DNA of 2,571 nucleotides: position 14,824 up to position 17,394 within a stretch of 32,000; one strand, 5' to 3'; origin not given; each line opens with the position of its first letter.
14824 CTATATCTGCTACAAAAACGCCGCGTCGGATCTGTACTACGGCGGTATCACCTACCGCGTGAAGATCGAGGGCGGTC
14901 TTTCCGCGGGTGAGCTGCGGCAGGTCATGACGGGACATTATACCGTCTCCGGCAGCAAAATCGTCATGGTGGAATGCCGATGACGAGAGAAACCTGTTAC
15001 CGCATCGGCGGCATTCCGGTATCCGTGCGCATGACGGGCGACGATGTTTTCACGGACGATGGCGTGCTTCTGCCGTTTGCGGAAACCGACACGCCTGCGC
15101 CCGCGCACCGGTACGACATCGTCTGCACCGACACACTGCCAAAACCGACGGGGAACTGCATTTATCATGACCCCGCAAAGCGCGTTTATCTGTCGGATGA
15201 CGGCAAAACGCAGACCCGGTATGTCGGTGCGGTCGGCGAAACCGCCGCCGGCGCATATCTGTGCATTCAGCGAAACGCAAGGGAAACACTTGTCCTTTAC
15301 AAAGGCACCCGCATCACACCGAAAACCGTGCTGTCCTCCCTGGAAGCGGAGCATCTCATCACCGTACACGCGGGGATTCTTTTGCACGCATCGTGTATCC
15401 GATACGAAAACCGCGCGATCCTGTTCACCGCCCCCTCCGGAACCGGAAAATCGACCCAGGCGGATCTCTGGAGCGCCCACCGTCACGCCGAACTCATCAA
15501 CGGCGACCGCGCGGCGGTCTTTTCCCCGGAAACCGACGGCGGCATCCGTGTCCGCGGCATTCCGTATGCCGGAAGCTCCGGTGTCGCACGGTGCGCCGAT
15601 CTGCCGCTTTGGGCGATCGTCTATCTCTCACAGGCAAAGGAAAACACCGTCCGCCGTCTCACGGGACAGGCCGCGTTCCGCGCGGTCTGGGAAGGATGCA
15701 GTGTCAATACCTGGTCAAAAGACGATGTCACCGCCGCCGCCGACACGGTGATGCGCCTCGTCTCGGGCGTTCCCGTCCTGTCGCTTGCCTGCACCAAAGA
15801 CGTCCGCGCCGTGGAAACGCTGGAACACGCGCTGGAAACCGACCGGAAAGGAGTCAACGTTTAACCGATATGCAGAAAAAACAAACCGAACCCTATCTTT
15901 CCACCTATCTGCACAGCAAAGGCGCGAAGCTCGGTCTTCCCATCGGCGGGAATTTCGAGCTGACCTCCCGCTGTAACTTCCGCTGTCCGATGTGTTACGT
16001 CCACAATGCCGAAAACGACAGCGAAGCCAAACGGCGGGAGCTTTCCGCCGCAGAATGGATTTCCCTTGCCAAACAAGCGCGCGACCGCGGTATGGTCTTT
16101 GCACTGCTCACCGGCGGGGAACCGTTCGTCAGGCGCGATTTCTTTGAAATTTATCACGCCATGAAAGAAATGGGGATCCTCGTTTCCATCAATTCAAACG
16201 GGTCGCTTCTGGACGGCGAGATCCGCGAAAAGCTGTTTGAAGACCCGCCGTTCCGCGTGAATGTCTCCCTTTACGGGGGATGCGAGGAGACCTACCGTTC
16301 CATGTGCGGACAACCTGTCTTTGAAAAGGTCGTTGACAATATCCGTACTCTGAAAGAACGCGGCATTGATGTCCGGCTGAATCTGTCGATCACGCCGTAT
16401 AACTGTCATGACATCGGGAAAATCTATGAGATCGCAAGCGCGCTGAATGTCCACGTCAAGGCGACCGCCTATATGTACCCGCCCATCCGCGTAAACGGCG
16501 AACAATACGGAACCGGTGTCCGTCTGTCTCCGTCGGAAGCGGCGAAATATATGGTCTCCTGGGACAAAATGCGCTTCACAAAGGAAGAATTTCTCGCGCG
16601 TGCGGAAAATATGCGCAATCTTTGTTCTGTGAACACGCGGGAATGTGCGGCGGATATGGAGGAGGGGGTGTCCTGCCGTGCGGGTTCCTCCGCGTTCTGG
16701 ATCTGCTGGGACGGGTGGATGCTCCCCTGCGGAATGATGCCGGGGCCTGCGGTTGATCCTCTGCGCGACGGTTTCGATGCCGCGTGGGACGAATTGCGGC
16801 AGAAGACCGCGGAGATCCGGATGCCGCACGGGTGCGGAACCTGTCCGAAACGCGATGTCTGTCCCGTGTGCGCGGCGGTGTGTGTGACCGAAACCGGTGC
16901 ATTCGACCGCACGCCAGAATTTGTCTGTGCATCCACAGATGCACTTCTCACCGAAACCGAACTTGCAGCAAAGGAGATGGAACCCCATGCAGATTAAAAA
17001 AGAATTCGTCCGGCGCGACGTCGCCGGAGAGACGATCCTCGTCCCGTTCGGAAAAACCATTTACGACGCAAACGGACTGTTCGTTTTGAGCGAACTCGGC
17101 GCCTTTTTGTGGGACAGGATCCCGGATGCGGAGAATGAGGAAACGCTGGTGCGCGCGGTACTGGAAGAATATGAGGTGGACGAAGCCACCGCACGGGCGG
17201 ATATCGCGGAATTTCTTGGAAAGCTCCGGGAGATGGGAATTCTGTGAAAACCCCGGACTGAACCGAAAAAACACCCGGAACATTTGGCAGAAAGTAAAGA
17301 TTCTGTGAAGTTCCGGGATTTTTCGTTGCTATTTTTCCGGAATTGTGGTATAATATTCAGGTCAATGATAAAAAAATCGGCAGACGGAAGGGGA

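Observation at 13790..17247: Candidate uncharacterised RiPP-type system: 4-Cys peptide, bitopic membrane protein, HPr-kinase-like protein, rSAM/SPASM enzyme and PqqD RRE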

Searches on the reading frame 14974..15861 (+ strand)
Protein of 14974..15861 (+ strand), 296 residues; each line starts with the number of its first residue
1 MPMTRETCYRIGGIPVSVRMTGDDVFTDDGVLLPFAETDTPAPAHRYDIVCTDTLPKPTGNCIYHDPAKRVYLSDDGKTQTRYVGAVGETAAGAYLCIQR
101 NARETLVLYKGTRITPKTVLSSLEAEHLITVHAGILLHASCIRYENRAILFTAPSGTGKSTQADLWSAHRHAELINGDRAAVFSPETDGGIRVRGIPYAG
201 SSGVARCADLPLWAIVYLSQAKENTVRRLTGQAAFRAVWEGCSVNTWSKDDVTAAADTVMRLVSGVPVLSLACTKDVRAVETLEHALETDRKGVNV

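Call 4: search_protein_families(library=ncbifam, proteins=[window:14974-15861:+], max_evalue=0.1)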
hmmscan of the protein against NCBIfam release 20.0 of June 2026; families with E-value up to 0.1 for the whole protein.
window:14974-15861:+ (296 aa): 3 families
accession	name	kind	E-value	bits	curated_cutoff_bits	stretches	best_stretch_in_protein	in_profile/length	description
TIGR04249.1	SCM_chp_ScmC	equivalog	5.2e-07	29.3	125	1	133-249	124-243/292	SynChlorMet cassette protein ScmC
TIGR04352.1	HprK_rel_A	equivalog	0.00076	18.7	200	1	131-162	93-124/280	HprK-related kinase A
TIGR04355.1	HprK_rel_B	hypoth_equivalog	0.081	12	200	0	132-196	142-203/351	HprK-related kinase B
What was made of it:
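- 14974..15864 (+): ScmC-type P-loop protein with the HprK/PEPCK fold; predicted peptide Ser kinase. NCBIfam ScmC 5e-7 and HprK_rel_A 8e-4, both below cut-off (call 4).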

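Call 5: search_protein_families(library=pfam, proteins=[window:14974-15861:+], max_evalue=0.1)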
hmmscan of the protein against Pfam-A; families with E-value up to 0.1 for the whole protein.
window:14974-15861:+ (296 aa): 0 families

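Call 20: find_homologous_proteins(query=window:14974-15861:+, max_evalue=0.001)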
Query window:14974-15861:+ (296 aa): 2935 proteins with E <= 0.001 among 4814 candidates; the best 120 are listed.
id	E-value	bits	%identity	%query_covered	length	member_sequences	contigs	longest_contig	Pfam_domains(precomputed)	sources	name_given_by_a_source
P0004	3.1e-182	622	94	99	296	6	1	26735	PF27840.1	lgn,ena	-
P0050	1.4e-94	335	55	96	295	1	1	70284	PF27840.1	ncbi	-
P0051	8.1e-92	326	57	96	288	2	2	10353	PF27840.1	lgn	-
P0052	5.6e-79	283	51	97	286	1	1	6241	PF27840.1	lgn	-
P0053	4.9e-75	271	51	96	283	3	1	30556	PF27840.1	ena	-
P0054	1.2e-74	269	49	96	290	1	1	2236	PF27840.1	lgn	-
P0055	2.2e-74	268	49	96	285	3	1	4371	PF27840.1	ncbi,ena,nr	ncbi:MAG: hypothetical protein J6S76_03480 [Clostridia bacterium]|nr:hypothetical protein [Clostridi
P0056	2.3e-74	268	49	95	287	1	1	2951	PF27840.1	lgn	-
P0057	2.7e-74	268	50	97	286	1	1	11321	PF27840.1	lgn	-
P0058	6.4e-74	267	50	96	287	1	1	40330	PF27840.1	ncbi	-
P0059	8.6e-74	266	48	96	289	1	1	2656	PF27840.1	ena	-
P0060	4.8e-73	264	50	96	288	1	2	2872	PF27840.1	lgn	-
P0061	5.4e-73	264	50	96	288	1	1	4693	PF27840.1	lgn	-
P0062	2.7e-72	262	50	97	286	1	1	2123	PF27840.1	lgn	-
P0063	3.5e-72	261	45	96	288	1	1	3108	PF27840.1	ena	-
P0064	3.8e-72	261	51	96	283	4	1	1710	PF27840.1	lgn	-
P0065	4.2e-72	261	49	95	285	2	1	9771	PF27840.1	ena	-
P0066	6.2e-72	260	49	95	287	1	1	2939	PF27840.1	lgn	-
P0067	6.6e-72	260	49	96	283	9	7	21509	PF27840.1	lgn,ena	-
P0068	6.6e-72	260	49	95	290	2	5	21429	PF27840.1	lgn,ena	-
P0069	2.4e-71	258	47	95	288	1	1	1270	PF27840.1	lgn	-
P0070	2.4e-71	258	46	96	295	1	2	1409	PF27840.1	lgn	-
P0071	3.2e-71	258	48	97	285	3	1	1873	PF27840.1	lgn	-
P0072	4.3e-71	258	48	95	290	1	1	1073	PF27840.1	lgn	-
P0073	1.2e-70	256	49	95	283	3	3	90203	PF27840.1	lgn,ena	-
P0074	1.2e-70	256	47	97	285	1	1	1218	PF27840.1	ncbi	-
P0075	1.3e-70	256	50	97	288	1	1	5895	PF27840.1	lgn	-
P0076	1.5e-70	256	48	96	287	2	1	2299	PF27840.1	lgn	-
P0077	1.7e-70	256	50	95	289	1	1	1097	PF27840.1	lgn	-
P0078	2.2e-70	255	47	95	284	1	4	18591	PF27840.1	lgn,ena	-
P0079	3.3e-70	255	48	97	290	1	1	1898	PF27840.1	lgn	-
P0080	3.4e-70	255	47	96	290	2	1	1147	PF27840.1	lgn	-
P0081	3.6e-70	255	48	95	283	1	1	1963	PF27840.1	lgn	-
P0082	3.7e-70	255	50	95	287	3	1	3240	PF27840.1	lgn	-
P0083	3.8e-70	254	49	95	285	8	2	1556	PF27840.1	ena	-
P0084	4.1e-70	254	46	96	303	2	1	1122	PF27840.1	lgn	-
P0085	4.3e-70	254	46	96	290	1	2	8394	PF27840.1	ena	-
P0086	5.0e-70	254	48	94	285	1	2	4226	PF27840.1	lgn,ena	-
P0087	7.8e-70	253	49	93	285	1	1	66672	PF27840.1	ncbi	-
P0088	8.4e-70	253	46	97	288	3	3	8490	PF27840.1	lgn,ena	-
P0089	8.9e-70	253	47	88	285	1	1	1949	PF27840.1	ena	-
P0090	9.6e-70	253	48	96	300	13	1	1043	PF27840.1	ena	-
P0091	9.9e-70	253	49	95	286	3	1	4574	PF27840.1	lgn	-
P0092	1.5e-69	253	48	97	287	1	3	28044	PF27840.1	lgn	-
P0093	1.5e-69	253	49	96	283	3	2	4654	PF27840.1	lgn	-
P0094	1.8e-69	252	48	96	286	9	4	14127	PF27840.1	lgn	-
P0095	2.0e-69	252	50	97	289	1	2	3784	PF27840.1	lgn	-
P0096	2.2e-69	252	49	92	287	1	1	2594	PF27840.1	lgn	-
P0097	2.3e-69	252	49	90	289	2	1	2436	PF27840.1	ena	-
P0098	2.4e-69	252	52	89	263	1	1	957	PF27840.1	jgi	jgi:hypothetical protein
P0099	2.6e-69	252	48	97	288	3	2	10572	PF27840.1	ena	-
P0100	2.7e-69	252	48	96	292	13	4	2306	PF27840.1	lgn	-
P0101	2.9e-69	252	48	96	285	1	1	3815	PF27840.1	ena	-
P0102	3.3e-69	251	50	87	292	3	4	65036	PF27840.1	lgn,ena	-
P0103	3.6e-69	251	48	96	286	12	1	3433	PF27840.1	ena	-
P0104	3.6e-69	251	47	96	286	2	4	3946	PF27840.1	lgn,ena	-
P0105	3.9e-69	251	49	97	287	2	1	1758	PF27840.1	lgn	-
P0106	4.7e-69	251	48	95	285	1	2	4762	PF27840.1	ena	-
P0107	7.3e-69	250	47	94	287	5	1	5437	PF27840.1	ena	-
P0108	8.2e-69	250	49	97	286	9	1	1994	PF27840.1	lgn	-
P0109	8.2e-69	250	49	97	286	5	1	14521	PF27840.1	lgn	-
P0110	9.0e-69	250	48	96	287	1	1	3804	PF27840.1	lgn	-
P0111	9.5e-69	250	48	97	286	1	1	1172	PF27840.1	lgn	-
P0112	9.6e-69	250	48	97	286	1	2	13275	PF27840.1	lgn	-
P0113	1.1e-68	250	47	96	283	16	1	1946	PF27840.1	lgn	-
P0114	1.2e-68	250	46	96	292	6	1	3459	PF27840.1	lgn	-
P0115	1.3e-68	249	50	96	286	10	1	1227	PF27840.1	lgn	-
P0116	1.3e-68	249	47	97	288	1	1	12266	PF27840.1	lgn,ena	-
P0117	1.9e-68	249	45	97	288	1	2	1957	PF27840.1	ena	-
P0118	2.3e-68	249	48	93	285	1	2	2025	PF27840.1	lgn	-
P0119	2.3e-68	249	48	95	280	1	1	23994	PF27840.1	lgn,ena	-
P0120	3.5e-68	248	47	95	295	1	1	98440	PF27840.1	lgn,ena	-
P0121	4.4e-68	248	47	96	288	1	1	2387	PF27840.1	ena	-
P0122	4.8e-68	248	48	96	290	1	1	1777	PF27840.1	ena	-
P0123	4.8e-68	248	46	97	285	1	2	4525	PF27840.1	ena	-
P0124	5.6e-68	247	49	96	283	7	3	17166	PF27840.1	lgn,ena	-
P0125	9.3e-68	247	47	96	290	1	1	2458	PF27840.1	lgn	-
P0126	9.3e-68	247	46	96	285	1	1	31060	PF27840.1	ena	-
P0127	1.0e-67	247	45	96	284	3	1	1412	PF27840.1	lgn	-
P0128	1.1e-67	246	45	94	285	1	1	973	PF27840.1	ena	-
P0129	1.2e-67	246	47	95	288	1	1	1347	PF27840.1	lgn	-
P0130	1.4e-67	246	44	96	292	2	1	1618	PF27840.1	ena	-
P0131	1.4e-67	246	49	83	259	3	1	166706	PF27840.1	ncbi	-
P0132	1.5e-67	246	45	95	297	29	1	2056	PF27840.1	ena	-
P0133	1.7e-67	246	48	93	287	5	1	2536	PF27840.1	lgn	-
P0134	1.7e-67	246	47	96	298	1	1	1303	PF27840.1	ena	-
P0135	1.7e-67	246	47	96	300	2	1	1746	PF27840.1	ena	-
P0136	1.9e-67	246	50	89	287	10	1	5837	PF27840.1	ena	-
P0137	2.1e-67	245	46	96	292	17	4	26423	PF27840.1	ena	-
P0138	2.3e-67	245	47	97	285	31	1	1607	PF27840.1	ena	-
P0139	2.5e-67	245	47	97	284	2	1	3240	PF27840.1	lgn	-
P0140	2.7e-67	245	47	95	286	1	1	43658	PF27840.1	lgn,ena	-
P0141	2.7e-67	245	49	96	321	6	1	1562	PF27840.1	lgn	-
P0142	2.8e-67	245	47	91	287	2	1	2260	PF27840.1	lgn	-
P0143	2.9e-67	245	46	96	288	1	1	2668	PF27840.1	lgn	-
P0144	3.4e-67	245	48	96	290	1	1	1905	PF27840.1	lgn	-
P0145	3.4e-67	245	46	96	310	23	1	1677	PF27840.1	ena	-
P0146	5.2e-67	244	48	97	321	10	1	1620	PF27840.1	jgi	jgi:hypothetical protein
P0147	5.6e-67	244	44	95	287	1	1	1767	PF27840.1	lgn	-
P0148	6.6e-67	244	47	96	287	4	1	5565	PF27840.1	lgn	-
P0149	6.9e-67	244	48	96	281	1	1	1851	PF27840.1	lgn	-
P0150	7.1e-67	244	46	97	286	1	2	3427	PF27840.1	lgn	-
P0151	7.2e-67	244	46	96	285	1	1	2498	PF27840.1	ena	-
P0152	9.5e-67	243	48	96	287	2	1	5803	PF27840.1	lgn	-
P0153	1.1e-66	243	48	96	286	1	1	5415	PF27840.1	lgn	-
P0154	1.2e-66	243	46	96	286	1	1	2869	PF27840.1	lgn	-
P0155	1.2e-66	243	47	96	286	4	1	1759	PF27840.1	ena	-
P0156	1.4e-66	243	47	96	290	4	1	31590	PF27840.1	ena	-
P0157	1.7e-66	243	47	96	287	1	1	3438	PF27840.1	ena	-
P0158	1.7e-66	242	45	97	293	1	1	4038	PF27840.1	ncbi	-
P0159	1.8e-66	242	45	98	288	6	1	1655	PF27840.1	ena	-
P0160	1.8e-66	242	48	95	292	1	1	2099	PF27840.1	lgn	-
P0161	1.9e-66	242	47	96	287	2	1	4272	PF27840.1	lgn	-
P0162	2.0e-66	242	44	92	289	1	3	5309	PF27840.1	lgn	-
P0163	2.0e-66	242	46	97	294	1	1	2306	PF27840.1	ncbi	-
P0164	2.1e-66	242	47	95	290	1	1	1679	PF27840.1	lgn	-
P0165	2.2e-66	242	49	88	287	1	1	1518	PF27840.1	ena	-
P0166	2.4e-66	242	44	95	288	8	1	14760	PF27840.1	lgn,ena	-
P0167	3.1e-66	242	47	96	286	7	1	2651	PF27840.1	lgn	-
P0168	3.1e-66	242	47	89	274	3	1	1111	PF27840.1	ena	-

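Call 22: find_related_loci(query=A2, collection=genome_contigs, flank=10000)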
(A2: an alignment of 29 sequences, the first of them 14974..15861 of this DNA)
Query A2 (296 aa) in genome_contigs; peptide patterns used: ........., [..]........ (x = any residue, [..] = any of these).
600 stretches matched a pattern (row limit reached: there are more); 592 encode a relative of the query (tblastn E <= 1e-3); the best 80 are kept; 80 distinct loci.
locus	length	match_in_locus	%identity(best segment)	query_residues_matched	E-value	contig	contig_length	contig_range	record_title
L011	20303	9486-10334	46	6-288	5e-74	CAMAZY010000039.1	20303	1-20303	MAG: uncultured Clostridia bacterium isolate SRR17382103_bin.55_metaWRAP_v1.3_MAG genome assembly, contig: ERZ10544652.1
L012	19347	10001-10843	49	6-288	5e-73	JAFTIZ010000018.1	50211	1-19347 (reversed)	MAG: Oscillospiraceae bacterium isolate RGIG3862 Roe_deer_Cecum-1__c919, whole genome shotgun sequence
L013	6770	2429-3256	48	6-287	9e-72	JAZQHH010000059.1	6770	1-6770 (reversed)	MAG: Faecousia sp. isolate T1900044627_TS20190093.MAGScoT_cleanbin_000100 SGB_967_k141_1537280, whole genome shotgun seq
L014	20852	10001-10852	46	1-287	1e-71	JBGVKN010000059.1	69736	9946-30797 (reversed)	MAG: Faecousia sp. isolate fecal_MAG_303 fecal_MAG_303_contig_0059, whole genome shotgun sequence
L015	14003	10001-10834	44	9-287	8e-71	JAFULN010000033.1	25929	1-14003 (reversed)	MAG: Erysipelotrichaceae bacterium isolate RGIG4604 Roe_deer_Rectum-3__c165480, whole genome shotgun sequence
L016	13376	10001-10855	44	6-291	4e-69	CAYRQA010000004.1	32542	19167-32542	MAG TPA_asm: uncultured Lachnospiraceae bacterium isolate SRP350583_co1_125 genome assembly, contig: NODE_2175_length_32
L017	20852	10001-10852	43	3-287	5e-69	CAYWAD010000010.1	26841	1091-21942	MAG TPA_asm: uncultured Lachnospiraceae bacterium isolate SRP225648_co1_502 genome assembly, contig: NODE_3893_length_26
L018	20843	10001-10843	44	6-287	4e-67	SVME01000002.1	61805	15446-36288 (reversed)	MAG: Oscillospiraceae bacterium isolate SIG505 NODE_11631_length_61805_cov_2.040549, whole genome shotgun sequence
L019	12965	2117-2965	43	5-288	3e-67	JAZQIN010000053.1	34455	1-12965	MAG: Faecousia sp. isolate T1900044623_TS20190089.MAGScoT_cleanbin_000054 SGB_918_k141_957997, whole genome shotgun sequ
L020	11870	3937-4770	45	6-284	7e-67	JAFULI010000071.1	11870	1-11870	MAG: Oscillospiraceae bacterium isolate RGIG4599 Roe_deer_Rectum-3__c394724, whole genome shotgun sequence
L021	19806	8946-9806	43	1-290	1e-66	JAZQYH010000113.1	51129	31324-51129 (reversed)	MAG: Oscillospiraceae bacterium isolate T1900045161_TC20190155.MAGScoT_cleanbin_000005 SGB_5058_k141_1146492, whole geno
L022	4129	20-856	44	9-288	7e-66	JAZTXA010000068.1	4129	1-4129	MAG: Eubacteriales bacterium isolate T1900045331_YK20190020.MAGScoT_cleanbin_000029 SGB_6529_k141_2079293, whole genome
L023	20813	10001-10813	46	18-287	1e-65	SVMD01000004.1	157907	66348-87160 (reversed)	MAG: Oscillospiraceae bacterium isolate SIG504 NODE_1912_length_157907_cov_9.417696, whole genome shotgun sequence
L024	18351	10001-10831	43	9-289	1e-66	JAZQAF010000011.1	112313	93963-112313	MAG: Ruminococcus sp. isolate T1900044643_TS20190109.MAGScoT_cleanbin_000006 SGB_1300_k141_498775, whole genome shotgun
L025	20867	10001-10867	41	9-290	1e-65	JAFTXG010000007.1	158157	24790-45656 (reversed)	MAG: Lachnospiraceae bacterium isolate RGIG4233 Roe_deer_Colon-4__c465, whole genome shotgun sequence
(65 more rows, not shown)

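Call 26: search_solved_structures(query=A2, max_evalue=1, show_alignments=2)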
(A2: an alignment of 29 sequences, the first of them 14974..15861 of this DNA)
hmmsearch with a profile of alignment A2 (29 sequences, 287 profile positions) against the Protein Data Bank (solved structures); distinct sequences matched with E-value up to 1: 3.
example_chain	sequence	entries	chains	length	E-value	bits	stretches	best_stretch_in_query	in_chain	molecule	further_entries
1jb1_A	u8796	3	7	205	0.12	14.8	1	134-188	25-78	HPRK PROTEIN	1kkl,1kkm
2qmh_A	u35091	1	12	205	0.12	14.8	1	134-188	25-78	HPr kinase/phosphorylase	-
2grj_A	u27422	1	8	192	0.35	13.3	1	148-183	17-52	Dephospho-CoA kinase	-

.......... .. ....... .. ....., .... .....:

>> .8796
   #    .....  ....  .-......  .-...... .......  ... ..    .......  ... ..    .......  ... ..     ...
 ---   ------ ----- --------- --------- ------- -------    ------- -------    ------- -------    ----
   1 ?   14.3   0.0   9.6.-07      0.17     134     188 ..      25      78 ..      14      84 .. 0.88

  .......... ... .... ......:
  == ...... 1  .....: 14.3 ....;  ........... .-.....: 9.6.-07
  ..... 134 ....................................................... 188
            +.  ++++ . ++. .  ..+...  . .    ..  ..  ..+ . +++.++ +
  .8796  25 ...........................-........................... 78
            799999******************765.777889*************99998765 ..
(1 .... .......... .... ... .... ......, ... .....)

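Call 37: predict_structure(alignment_id=A2)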
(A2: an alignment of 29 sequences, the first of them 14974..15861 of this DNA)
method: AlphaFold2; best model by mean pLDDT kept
length: 296 residues; sequences in the alignment: 29
mean_pLDDT: 95.5   pTM: 0.91
mean pLDDT of the five models: 95.5, 94.4, 94.4, 93.5, 93.6
residues with pLDDT >= 90: 273; 70-90: 20; 50-70: 3; < 50: 0
segments of 3 or more residues with pLDDT < 50: none
pLDDT, mean of each block of 10 residues (from residue 1): 94 97 94 91 95 97 97 97 94 97 97 96 97 97 98 93 97 96 88 94 93 98 98 98 96 98 97 97 97 80
secondary structure, 60 per line:
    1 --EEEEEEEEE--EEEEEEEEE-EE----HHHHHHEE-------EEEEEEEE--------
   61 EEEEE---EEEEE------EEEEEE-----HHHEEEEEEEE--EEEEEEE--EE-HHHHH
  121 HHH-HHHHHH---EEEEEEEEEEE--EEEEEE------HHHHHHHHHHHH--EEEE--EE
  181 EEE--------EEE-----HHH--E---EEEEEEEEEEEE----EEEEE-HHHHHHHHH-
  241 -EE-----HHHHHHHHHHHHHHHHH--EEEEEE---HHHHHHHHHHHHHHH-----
elements in order: E3-11 E14-22 H30-35 E45-52 E61-65 E69-73 E80-85 E94-101 E104-110 H116-123 H125-130 E134-144 E147-152 H159-170 E173-176 E179-183 E192-194 E209-220 E225-229 H231-239 H249-265 E268-273 H277-291
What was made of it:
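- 14974..15864 (+): AF2 pLDDT 95.5 (call 37).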

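Call 41: fold_search(model_id=the predicted structure, library=pdb)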
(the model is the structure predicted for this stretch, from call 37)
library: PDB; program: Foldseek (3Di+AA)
matches with E <= 10: 774; with E <= 0.001: 100
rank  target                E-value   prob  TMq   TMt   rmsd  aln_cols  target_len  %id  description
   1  9a4u_A                1.0e-07  1.00  0.50  0.31   8.5       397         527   13  Integrative model of PCKA-QOX2 by crosslinking MS and deep learning (released 2024-09-18)
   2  4wl8                  2.6e-07  1.00  0.48  0.27  10.1       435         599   10  Crystal Structure of Mtb PEPCK in complex with non-hydrolyzable analog of GTP (released 2015-10-21)
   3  6com                  2.6e-07  1.00  0.43  0.28   8.9       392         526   12  2.3A crystal structure of E. coli phosphoenolpyruvate carboxykinase mutant Asp269Asn (released 2018-04-04)
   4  6crt                  3.5e-07  1.00  0.45  0.28   9.1       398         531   12  Arg65Gln Mutagenic E.coli PCK (released 2018-04-04)
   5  1ii2_B                3.9e-07  1.00  0.43  0.28   9.0       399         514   14  Crystal Structure of Phosphoenolpyruvate Carboxykinase (PEPCK) from Trypanosoma cruzi (released 2001-11-21)
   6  6v2m                  4.9e-07  1.00  0.44  0.28   9.4       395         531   12  Structure of Escherichia coli Asp269Asn mutant phosphoenolpyruvate carboxykinase (released 2019-12-11)
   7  2pc9_C                5.6e-07  1.00  0.44  0.28   8.6       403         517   11  Crystal Structure Of ATP-Dependent Phosphoenolpyruvate Carboxykinase From Thermus thermophilus HB8 (released 2007-10-02)
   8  6asi                  5.6e-07  1.00  0.43  0.28   9.0       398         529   12  E. coli phosphoenolpyruvate carboxykinase G209S mutant bound to methanesulfonate (released 2018-08-29)
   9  6asn                  7.1e-07  1.00  0.42  0.26   9.5       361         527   12  E. coli phosphoenolpyruvate carboxykinase K212I F216V mutant bound to methanesulfonate (released 2018-08-29)
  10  2pc9_B                8.0e-07  1.00  0.42  0.27   8.9       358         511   11  Crystal Structure Of ATP-Dependent Phosphoenolpyruvate Carboxykinase From Thermus thermophilus HB8 (released 2007-10-02)
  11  6asm                  8.0e-07  1.00  0.42  0.27   9.6       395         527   12  E. coli phosphoenolpyruvate carboxykinase G209S K212C mutant bound to thiosulfate (released 2018-08-29)
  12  1xkv_B                8.4e-07  1.00  0.39  0.25   9.5       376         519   10  Crystal Structure Of ATP-Dependent Phosphoenolpyruvate Carboxykinase From Thermus thermophilus HB8 (released 2005-10-11)
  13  1ii2_A                9.5e-07  1.00  0.42  0.27   8.9       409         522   14  Crystal Structure of Phosphoenolpyruvate Carboxykinase (PEPCK) from Trypanosoma cruzi (released 2001-11-21)
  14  2pc9_D                1.1e-06  1.00  0.40  0.25   9.7       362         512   12  Crystal Structure Of ATP-Dependent Phosphoenolpyruvate Carboxykinase From Thermus thermophilus HB8 (released 2007-10-02)
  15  1j3b_A                1.1e-06  1.00  0.38  0.24   9.7       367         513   12  Crystal structure of ATP-dependent phosphoenolpyruvate carboxykinase from Thermus thermophilus HB8 (released 2003-02-11)
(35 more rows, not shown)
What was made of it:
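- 14974..15864 (+): Foldseek: PEPCK 1e-7, HprK/P 4e-6 (call 41).
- On LPP (linear polyphosphorylated peptides): The HprK/PEPCK fold and motifs are present (calls 26, 41).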

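Call 81: search_protein_families(library=padloc, proteins=[window:14974-15861:+], max_evalue=0.01)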
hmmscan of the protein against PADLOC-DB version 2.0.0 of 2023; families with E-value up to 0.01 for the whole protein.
window:14974-15861:+ (296 aa): 0 families

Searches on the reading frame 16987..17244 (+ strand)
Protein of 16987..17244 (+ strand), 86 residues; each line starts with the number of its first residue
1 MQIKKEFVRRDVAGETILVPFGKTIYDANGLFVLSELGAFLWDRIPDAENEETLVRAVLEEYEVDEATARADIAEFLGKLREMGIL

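Call 4: search_protein_families(library=ncbifam, proteins=[window:16987-17244:+], max_evalue=0.1)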
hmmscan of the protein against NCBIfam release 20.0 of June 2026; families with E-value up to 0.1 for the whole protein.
window:16987-17244:+ (86 aa): 5 families
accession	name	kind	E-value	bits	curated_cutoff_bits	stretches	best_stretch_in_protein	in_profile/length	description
NF033536.1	lasso_PqqD_Bac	exception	2.7e-08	33.9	80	1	5-84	10-84/88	lasso peptide biosynthesis PqqD family chaperone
NF033530.1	lasso_PqqD_Strm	exception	6.1e-08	32.8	70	1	32-85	24-77/78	lasso peptide biosynthesis PqqD family chaperone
TIGR04302.1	geo_PqqD_fam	equivalog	9e-05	22.9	100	1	26-85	40-99/102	GeoRSP system PqqD family peptide chaperone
TIGR04353.1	PqqD_rel_X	equivalog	0.00027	21.8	35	1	32-86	16-73/74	HPr-rel-A system PqqD family peptide chaperone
NF050069.2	PqqD_rel_WgkC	exception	0.0062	16.5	110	1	32-81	32-81/103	PqqD family peptide maturation chaperone WgkC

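Call 5: search_protein_families(library=pfam, proteins=[window:16987-17244:+], max_evalue=0.1)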
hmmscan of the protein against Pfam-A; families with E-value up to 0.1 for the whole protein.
window:16987-17244:+ (86 aa): 1 family
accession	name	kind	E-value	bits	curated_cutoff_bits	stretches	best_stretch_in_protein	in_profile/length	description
PF05402.18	PqqD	-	6e-16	59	23.4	1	15-86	1-67/67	Coenzyme PQQ synthesis protein D (PqqD)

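Call 81: search_protein_families(library=padloc, proteins=[window:16987-17244:+], max_evalue=0.01)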
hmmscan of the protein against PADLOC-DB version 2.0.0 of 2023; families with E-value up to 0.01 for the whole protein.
window:16987-17244:+ (86 aa): 0 families
